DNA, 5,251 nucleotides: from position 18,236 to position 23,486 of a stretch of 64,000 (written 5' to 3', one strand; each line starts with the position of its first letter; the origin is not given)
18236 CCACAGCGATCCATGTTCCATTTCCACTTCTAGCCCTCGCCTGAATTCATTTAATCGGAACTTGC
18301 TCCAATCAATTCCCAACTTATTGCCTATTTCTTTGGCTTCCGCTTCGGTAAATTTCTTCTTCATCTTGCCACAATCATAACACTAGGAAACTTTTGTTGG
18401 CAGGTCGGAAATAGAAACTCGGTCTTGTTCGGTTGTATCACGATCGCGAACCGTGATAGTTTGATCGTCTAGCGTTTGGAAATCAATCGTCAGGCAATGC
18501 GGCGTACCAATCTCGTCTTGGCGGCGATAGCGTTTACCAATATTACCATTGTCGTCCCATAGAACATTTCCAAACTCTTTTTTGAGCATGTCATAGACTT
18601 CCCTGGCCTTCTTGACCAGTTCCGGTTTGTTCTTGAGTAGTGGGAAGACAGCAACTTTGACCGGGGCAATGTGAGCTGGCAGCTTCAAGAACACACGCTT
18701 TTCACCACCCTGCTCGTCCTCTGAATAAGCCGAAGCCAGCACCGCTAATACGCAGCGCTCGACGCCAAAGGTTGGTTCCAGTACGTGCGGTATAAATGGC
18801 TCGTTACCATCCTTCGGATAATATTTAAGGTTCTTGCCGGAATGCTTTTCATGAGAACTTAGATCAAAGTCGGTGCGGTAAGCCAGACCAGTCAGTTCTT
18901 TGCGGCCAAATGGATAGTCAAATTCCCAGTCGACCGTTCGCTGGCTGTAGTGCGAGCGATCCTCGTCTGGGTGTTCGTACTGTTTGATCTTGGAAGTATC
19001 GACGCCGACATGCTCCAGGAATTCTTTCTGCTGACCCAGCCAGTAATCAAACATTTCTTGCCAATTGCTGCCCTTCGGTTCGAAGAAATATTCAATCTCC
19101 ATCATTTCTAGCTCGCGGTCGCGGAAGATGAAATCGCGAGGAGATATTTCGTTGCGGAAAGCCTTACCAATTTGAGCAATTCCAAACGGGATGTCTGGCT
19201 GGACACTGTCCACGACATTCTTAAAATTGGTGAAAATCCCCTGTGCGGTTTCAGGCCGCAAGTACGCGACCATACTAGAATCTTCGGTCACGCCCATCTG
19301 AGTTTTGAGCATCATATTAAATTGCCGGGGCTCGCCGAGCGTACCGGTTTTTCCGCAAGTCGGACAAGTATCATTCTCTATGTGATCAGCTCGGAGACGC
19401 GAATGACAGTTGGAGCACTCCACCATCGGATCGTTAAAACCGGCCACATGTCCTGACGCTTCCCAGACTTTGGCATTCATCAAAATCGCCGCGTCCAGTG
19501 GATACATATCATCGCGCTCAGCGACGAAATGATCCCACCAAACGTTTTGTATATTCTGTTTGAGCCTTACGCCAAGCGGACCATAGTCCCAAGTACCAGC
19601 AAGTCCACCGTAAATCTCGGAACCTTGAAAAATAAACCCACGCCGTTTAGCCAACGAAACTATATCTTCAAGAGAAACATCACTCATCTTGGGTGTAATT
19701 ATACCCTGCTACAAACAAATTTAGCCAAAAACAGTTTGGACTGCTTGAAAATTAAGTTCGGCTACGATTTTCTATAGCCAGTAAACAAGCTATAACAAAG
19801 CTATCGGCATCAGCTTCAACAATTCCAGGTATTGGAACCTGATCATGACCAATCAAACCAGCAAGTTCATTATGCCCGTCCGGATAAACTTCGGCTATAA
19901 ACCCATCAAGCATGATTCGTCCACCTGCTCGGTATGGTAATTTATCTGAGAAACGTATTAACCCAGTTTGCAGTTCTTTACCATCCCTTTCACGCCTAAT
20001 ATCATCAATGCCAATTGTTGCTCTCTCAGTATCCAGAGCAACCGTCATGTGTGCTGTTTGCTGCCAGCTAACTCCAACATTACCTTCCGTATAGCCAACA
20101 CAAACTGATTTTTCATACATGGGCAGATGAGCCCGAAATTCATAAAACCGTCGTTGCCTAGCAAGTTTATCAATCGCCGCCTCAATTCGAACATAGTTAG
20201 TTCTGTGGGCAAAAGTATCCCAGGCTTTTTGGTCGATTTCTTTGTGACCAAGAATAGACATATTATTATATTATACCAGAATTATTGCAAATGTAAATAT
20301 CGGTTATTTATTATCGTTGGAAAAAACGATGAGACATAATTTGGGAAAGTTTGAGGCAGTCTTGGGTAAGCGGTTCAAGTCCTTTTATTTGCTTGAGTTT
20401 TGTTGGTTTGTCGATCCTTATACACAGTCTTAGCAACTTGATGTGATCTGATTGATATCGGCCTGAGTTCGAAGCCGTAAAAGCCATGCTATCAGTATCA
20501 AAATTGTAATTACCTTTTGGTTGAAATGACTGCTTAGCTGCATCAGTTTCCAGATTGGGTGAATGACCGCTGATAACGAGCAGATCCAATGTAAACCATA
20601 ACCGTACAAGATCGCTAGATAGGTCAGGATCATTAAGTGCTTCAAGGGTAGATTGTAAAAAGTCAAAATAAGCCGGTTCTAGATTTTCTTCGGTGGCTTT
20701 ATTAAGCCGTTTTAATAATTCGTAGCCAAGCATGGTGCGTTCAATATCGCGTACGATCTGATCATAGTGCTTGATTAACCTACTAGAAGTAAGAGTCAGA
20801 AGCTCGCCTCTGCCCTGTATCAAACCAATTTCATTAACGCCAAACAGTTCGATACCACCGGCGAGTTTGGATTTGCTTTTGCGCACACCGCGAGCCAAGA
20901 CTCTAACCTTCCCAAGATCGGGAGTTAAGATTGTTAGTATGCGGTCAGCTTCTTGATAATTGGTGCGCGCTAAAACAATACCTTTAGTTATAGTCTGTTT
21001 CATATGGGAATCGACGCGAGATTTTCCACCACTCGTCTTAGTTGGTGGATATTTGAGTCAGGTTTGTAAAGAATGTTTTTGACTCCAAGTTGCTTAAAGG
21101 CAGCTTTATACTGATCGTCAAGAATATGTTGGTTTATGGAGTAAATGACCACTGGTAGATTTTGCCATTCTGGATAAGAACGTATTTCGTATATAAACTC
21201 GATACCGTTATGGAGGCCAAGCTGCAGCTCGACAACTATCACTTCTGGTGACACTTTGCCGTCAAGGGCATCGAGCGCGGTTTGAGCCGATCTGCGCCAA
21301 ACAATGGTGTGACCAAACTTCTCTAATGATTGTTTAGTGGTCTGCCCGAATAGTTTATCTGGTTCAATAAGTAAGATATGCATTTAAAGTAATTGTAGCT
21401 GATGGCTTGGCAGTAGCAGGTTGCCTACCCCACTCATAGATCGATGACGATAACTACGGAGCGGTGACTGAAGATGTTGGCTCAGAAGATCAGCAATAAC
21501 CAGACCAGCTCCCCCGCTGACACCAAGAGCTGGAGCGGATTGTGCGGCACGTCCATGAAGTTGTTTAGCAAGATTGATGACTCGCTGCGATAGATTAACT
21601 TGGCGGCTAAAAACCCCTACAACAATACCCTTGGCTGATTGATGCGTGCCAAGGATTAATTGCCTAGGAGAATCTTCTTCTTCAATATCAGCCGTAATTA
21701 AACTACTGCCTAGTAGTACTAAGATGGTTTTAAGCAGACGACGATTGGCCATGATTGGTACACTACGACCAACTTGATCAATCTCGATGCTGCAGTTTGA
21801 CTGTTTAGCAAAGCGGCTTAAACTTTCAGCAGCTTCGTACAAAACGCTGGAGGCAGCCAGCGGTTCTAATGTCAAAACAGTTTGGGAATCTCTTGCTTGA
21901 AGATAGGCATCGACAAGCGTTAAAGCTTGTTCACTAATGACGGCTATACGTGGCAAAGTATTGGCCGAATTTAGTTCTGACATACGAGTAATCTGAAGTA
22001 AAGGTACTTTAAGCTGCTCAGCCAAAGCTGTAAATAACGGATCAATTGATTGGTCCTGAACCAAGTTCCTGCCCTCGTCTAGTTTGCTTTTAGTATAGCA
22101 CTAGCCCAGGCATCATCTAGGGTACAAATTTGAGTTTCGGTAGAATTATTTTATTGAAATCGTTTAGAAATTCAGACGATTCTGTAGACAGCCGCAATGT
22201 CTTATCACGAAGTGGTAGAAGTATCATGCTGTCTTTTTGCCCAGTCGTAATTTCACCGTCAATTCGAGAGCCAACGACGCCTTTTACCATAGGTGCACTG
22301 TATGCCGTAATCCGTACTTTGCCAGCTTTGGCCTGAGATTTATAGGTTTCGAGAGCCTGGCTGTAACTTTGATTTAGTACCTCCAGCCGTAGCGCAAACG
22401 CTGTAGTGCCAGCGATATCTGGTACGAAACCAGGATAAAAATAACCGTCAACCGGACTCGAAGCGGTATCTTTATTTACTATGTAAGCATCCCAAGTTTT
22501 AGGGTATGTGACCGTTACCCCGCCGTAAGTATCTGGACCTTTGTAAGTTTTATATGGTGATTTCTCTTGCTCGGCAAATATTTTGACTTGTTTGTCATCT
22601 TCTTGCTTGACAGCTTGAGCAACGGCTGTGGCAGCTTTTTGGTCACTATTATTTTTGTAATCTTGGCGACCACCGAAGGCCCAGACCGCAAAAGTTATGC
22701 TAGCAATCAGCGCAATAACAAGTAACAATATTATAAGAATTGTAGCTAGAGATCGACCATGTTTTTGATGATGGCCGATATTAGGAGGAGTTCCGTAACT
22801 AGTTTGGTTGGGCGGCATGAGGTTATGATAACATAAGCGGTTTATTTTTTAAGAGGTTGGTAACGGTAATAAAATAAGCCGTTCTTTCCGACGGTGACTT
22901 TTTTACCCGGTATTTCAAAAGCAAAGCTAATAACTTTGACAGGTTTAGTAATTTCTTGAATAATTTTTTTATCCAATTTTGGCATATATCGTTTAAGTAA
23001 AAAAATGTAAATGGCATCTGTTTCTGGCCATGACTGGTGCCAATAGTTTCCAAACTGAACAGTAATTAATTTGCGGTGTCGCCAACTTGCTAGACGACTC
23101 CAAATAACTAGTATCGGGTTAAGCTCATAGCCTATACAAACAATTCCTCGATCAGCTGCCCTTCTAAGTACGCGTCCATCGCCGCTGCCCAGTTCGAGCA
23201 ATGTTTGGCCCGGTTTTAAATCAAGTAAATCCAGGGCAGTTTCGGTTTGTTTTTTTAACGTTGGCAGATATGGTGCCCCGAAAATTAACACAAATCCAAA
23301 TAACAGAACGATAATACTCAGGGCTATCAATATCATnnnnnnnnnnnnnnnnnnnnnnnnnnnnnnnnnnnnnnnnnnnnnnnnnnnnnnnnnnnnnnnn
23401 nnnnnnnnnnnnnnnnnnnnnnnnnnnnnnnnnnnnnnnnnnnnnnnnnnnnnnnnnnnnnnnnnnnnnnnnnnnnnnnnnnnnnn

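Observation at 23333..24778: Two paralogous surface-anchored hydrolase-like proteins with a conserved cytoplasmic tail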

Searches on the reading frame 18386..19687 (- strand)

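Call 48: search_protein_families(library=pfam, proteins=[window:18386-19687:-], max_evalue=0.00001)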
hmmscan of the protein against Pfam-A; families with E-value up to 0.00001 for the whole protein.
window:18386-19687:- (434 aa): 2 families
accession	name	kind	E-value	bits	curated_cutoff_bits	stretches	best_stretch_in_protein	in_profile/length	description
PF03129.25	HGTP_anticodon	-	8.1e-22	77.6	21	1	344-433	1-91/94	Anticodon binding domain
PF00587.30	tRNA-synt_2b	-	7.3e-11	42.9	29.3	1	141-318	11-177/179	tRNA synthetase class II core domain (G, H, P, S and T)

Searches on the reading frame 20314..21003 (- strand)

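Call 48: search_protein_families(library=pfam, proteins=[window:20314-21003:-], max_evalue=0.00001)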
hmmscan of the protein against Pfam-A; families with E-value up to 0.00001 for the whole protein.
window:20314-21003:- (230 aa): 2 families
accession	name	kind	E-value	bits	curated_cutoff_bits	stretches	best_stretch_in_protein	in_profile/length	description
PF11967.14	RecO_N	-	1.8e-19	70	27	1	1-79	1-79/80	Recombination protein O N terminal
PF02565.21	RecO_C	-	2.7e-08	34.2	22.1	1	96-219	13-140/157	Recombination protein O C terminal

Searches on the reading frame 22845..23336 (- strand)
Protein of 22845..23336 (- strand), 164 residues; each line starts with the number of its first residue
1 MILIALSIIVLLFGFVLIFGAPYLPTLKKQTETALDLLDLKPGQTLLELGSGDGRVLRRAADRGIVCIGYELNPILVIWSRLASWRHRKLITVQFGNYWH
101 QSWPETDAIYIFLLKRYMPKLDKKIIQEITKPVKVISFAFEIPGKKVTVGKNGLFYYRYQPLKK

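Call 17: search_protein_families(library=pfam, proteins=[window:22845-23336:-], max_evalue=0.001)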
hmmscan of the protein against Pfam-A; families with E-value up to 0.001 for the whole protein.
window:22845-23336:- (164 aa): 2 families
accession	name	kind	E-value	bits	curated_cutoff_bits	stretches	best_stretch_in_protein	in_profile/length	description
PF13489.12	Methyltransf_23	-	3.7e-05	24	27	1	38-110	17-82/164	Methyltransferase domain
PF02353.26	CMAS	-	8.7e-05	22.4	27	1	30-69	50-90/273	Mycolic acid cyclopropane synthetase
